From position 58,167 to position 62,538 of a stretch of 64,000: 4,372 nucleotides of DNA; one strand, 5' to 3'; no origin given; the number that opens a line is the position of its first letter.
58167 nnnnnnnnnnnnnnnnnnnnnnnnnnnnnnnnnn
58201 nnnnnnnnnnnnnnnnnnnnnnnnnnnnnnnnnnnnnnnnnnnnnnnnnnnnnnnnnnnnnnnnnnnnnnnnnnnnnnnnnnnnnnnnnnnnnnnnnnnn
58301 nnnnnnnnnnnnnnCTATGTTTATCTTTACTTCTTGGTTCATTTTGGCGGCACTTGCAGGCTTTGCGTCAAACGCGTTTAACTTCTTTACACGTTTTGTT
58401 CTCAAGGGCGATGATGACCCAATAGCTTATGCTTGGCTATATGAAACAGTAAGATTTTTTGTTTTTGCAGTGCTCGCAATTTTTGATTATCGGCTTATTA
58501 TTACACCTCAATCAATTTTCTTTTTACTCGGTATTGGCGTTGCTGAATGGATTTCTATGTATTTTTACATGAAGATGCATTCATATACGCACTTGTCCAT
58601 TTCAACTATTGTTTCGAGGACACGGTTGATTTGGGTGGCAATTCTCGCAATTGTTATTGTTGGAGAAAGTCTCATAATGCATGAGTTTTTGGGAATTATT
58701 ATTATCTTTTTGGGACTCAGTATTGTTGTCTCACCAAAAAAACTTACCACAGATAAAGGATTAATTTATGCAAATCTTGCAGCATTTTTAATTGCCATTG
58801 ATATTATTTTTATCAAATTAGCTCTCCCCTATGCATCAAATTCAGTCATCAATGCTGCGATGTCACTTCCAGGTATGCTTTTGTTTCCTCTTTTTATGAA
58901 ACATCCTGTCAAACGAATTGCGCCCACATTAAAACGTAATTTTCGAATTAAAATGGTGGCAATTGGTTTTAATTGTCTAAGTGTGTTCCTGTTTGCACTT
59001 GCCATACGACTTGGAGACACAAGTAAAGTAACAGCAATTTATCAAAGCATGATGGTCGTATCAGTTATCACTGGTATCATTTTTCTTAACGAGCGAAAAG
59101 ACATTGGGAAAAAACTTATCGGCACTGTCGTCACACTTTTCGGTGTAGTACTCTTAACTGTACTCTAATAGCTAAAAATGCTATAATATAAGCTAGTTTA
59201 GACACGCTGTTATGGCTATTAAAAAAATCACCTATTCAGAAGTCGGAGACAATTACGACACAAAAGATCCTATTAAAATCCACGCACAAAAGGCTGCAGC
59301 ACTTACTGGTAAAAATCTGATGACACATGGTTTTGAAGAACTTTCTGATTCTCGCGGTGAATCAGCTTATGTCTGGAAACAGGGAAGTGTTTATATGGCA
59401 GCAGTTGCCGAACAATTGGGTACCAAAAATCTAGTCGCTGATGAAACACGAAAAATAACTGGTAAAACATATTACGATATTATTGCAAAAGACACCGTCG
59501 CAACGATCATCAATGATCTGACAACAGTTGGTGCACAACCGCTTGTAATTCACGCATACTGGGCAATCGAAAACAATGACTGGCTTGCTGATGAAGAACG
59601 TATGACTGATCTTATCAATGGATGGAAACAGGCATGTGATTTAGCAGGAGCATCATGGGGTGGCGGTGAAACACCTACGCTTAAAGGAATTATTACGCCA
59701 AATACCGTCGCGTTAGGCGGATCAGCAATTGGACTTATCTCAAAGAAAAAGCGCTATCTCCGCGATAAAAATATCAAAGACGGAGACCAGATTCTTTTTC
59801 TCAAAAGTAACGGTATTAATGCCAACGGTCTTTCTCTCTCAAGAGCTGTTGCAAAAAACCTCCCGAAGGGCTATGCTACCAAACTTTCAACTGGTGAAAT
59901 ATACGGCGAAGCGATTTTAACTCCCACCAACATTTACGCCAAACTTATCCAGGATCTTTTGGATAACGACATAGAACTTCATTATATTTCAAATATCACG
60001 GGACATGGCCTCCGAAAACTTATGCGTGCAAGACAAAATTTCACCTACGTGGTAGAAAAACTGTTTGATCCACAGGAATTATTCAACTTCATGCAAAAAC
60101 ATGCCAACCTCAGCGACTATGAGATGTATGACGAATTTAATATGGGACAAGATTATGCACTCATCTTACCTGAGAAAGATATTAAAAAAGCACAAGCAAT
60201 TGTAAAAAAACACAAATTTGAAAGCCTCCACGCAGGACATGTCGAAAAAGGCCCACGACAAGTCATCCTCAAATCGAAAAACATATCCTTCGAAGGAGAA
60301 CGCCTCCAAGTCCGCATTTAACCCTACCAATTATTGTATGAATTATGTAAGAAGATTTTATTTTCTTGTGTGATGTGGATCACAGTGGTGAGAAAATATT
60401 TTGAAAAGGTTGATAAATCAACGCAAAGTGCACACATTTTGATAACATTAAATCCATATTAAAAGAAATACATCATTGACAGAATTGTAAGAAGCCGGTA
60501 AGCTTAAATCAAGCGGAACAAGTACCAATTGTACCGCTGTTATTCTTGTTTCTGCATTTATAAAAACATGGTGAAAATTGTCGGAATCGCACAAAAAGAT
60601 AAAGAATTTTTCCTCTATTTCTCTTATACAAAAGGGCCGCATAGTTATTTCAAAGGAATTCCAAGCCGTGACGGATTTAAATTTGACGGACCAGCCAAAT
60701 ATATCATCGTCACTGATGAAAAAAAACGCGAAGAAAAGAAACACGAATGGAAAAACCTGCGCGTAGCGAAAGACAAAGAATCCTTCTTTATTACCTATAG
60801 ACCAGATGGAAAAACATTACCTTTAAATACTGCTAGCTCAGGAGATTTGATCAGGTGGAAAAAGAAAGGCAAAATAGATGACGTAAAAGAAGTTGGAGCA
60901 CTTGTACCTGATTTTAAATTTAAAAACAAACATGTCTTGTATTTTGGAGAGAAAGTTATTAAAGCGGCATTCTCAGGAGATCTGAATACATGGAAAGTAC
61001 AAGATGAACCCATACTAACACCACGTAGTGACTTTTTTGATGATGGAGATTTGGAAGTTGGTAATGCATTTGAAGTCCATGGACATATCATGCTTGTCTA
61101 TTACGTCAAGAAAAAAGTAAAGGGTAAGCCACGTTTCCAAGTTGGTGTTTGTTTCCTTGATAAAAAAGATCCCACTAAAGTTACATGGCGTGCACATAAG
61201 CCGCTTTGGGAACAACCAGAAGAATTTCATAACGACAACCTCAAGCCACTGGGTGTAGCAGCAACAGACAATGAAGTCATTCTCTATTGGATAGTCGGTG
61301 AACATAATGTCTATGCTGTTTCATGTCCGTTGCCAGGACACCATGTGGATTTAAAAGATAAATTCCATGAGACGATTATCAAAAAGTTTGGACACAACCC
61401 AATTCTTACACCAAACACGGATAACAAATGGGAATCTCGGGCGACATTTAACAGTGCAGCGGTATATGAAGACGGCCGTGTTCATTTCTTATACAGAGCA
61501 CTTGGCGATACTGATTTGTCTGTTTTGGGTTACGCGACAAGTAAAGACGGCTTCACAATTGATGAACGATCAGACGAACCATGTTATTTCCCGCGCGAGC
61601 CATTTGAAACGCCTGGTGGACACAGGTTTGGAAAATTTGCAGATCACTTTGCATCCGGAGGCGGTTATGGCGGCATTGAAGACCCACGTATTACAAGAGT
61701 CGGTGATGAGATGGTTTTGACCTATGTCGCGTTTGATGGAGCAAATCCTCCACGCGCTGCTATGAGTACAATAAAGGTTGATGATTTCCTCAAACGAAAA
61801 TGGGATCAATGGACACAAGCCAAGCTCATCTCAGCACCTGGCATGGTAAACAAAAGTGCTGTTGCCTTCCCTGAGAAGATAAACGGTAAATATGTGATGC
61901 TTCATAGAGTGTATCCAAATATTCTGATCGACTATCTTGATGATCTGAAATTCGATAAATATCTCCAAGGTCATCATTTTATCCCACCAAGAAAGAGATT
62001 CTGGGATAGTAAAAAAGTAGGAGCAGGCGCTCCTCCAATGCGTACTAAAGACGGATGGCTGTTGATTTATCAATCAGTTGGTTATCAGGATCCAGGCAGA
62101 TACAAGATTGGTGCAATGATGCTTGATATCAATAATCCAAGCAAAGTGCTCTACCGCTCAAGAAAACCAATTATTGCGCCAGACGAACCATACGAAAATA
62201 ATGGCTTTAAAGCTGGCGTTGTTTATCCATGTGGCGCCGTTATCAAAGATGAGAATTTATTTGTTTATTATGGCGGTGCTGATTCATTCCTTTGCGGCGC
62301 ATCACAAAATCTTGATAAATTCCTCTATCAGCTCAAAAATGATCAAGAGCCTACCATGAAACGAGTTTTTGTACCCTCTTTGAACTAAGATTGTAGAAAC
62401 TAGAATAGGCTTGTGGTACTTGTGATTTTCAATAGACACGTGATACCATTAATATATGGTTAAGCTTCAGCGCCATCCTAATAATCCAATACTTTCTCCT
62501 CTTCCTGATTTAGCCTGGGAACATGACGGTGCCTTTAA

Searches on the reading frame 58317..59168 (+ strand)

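Call 54: search_protein_families(library=pfam, proteins=[window:58317-59168:+], max_evalue=0.0001)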
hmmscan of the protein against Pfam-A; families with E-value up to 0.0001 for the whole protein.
window:58317-59168:+ (283 aa): 1 family
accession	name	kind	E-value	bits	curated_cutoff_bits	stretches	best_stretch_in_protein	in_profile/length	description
PF00892.27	EamA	-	1.5e-19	71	28.2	2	147-281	2-134/135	EamA-like transporter family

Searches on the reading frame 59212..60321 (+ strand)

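Call 54: search_protein_families(library=pfam, proteins=[window:59212-60321:+], max_evalue=0.0001)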
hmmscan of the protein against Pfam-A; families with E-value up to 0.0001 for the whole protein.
window:59212-60321:+ (369 aa): 2 families
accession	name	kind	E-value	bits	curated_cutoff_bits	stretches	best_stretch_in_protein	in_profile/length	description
PF00586.29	AIRS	-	8.3e-11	42.7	24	1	76-169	29-110/112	AIR synthase related protein, N-terminal domain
PF02769.27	AIRS_C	-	1.1e-09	39.1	23.1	1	189-351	1-152/156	AIR synthase related protein, C-terminal domain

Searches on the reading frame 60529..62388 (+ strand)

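Call 54: search_protein_families(library=pfam, proteins=[window:60529-62388:+], max_evalue=0.0001)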
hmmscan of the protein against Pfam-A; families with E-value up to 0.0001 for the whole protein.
window:60529-62388:+ (619 aa): 1 family
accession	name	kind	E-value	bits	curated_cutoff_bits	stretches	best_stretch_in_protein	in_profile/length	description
PF04041.19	Glyco_hydro_130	-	4.2e-53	180.8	26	2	301-599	30-315/320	beta-1,4-mannooligosaccharide phosphorylase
